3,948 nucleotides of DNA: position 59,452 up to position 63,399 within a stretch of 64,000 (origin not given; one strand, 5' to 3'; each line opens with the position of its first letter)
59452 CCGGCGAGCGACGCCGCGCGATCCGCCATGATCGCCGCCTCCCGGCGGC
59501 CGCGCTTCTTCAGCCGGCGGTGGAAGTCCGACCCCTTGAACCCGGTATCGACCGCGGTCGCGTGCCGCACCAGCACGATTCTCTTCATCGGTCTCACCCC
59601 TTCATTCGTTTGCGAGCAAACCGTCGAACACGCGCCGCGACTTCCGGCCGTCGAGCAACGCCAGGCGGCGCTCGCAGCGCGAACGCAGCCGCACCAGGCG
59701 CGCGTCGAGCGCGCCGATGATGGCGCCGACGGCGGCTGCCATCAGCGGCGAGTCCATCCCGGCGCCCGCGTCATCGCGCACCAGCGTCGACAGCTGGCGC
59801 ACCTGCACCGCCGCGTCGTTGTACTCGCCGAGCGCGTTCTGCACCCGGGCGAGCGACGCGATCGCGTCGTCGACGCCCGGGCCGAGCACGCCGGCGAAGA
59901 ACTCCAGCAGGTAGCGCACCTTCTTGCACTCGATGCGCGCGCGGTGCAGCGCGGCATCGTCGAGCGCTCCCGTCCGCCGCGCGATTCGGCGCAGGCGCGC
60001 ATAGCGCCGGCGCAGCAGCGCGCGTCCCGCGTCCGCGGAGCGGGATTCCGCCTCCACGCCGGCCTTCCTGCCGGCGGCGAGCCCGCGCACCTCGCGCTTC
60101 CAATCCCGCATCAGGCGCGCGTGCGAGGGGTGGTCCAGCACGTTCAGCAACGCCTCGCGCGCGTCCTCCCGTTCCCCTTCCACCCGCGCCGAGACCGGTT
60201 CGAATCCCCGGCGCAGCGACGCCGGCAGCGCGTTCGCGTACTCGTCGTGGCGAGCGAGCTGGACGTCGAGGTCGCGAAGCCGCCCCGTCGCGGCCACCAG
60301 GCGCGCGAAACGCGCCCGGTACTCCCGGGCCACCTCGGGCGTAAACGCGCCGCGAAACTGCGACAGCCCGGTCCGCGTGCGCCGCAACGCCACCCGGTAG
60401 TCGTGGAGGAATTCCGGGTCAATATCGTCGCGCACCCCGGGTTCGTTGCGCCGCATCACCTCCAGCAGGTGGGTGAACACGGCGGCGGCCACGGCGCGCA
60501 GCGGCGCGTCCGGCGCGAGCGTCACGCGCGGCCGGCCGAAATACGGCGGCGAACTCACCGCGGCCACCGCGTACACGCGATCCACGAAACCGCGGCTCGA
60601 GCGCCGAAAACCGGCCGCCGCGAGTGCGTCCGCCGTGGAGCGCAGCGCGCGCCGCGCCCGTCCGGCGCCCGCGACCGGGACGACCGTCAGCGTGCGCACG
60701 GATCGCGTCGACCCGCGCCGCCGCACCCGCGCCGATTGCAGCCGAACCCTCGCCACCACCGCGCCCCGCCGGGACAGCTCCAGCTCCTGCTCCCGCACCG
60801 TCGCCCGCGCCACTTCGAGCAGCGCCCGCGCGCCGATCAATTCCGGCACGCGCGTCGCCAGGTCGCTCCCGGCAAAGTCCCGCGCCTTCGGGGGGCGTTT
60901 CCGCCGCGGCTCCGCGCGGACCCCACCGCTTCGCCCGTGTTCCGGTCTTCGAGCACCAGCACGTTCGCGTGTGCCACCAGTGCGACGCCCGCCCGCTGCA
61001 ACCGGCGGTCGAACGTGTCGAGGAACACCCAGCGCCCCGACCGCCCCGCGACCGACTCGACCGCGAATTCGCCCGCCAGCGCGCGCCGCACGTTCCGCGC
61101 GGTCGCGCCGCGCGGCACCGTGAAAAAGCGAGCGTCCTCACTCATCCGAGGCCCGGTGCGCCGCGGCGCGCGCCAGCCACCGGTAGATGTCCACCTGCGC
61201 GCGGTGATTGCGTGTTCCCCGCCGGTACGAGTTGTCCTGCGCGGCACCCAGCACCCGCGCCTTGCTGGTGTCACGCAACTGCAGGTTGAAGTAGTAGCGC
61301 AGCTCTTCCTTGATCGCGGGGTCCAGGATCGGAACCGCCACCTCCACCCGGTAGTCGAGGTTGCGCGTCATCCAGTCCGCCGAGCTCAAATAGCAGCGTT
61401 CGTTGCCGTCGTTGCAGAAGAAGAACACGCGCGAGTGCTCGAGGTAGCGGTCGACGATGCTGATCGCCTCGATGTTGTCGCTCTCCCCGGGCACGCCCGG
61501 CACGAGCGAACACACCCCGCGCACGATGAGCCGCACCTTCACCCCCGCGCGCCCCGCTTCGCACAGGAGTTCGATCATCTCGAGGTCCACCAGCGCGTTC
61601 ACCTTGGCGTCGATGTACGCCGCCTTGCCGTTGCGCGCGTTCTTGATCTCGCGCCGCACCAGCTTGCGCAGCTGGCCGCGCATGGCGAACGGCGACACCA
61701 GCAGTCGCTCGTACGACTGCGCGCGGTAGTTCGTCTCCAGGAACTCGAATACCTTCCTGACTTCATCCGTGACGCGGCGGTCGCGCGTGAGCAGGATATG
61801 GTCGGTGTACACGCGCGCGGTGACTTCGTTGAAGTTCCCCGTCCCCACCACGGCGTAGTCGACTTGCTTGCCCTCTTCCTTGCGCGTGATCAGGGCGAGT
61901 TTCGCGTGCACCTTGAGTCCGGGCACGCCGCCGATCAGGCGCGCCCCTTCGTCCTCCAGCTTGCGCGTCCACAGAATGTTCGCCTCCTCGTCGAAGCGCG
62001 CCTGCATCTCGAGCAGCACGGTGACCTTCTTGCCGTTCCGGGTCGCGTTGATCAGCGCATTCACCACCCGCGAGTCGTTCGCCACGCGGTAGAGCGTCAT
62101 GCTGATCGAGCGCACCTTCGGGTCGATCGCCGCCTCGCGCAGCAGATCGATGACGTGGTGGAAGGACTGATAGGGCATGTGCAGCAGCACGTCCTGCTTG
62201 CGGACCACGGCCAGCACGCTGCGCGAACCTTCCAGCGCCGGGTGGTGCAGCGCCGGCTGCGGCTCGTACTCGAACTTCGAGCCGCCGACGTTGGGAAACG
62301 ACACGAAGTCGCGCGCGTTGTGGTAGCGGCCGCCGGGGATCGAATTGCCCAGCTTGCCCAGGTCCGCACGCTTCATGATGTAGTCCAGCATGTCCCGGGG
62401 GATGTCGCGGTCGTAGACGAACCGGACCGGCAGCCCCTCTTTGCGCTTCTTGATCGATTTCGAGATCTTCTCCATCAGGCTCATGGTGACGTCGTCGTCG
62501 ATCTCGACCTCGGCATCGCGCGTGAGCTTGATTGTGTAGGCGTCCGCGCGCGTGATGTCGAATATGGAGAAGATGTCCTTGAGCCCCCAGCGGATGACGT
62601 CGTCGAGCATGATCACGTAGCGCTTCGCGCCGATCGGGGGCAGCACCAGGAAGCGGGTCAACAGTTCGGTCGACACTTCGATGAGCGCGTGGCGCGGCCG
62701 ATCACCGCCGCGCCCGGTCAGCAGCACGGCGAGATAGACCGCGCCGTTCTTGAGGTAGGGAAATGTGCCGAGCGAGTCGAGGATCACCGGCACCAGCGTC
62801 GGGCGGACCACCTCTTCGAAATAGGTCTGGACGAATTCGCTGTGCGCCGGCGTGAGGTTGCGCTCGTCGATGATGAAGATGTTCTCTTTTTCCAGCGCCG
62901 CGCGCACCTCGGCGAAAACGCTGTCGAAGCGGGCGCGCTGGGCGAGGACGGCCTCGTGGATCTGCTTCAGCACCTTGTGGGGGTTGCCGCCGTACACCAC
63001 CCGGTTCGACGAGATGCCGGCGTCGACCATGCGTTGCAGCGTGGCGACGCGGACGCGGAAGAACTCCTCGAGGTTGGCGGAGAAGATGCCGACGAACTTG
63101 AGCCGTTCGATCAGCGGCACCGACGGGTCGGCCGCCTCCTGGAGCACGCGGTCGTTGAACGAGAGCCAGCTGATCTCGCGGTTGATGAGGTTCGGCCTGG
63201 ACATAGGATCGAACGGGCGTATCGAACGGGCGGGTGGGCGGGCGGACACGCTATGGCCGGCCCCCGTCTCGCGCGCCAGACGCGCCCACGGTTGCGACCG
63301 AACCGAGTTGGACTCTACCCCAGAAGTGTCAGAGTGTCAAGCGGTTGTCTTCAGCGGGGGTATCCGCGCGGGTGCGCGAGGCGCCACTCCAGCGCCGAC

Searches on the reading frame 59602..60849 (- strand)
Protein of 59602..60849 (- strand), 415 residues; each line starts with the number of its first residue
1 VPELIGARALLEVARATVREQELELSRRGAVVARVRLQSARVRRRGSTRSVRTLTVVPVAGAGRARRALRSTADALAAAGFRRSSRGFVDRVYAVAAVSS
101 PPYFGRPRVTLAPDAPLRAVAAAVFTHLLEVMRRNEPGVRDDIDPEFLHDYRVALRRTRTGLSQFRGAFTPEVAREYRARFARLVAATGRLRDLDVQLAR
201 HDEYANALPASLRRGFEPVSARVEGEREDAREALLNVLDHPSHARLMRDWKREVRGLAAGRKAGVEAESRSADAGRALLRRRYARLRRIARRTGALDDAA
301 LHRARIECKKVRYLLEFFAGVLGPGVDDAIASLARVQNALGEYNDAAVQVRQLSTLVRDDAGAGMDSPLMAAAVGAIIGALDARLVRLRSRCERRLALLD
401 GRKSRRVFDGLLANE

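Call 35: search_protein_families(library=pfam, proteins=[window:59602-60849:-], max_evalue=0.0001)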
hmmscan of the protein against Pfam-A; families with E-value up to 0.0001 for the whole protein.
window:59602-60849:- (415 aa): 1 family
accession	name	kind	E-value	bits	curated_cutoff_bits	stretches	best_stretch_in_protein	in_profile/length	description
PF05235.19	CHAD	-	2.4e-52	178.6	25.6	1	124-352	2-226/228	CHAD domain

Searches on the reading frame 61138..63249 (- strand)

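Call 35: search_protein_families(library=pfam, proteins=[window:61138-63249:-], max_evalue=0.0001)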
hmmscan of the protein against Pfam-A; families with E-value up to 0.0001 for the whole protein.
window:61138-63249:- (703 aa): 5 families
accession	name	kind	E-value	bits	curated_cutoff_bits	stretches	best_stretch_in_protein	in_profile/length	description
PF17941.7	PP_kinase_C_1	-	2e-68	229.6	25.7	1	345-509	2-166/167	Polyphosphate kinase C-terminal domain 1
PF13090.12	PP_kinase_C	-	5.6e-65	218.4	25.8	1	516-684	1-171/172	Polyphosphate kinase C-terminal domain 2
PF02503.22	PP_kinase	-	1.9e-44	152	31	1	136-318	2-183/183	Polyphosphate kinase middle domain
PF13089.11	PP_kinase_N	-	1.1e-33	116.2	23.8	1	22-126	2-106/107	Polyphosphate kinase N-terminal domain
PF13091.12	PLDc_2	-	7.1e-16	58.7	27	1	380-502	10-129/132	PLD-like domain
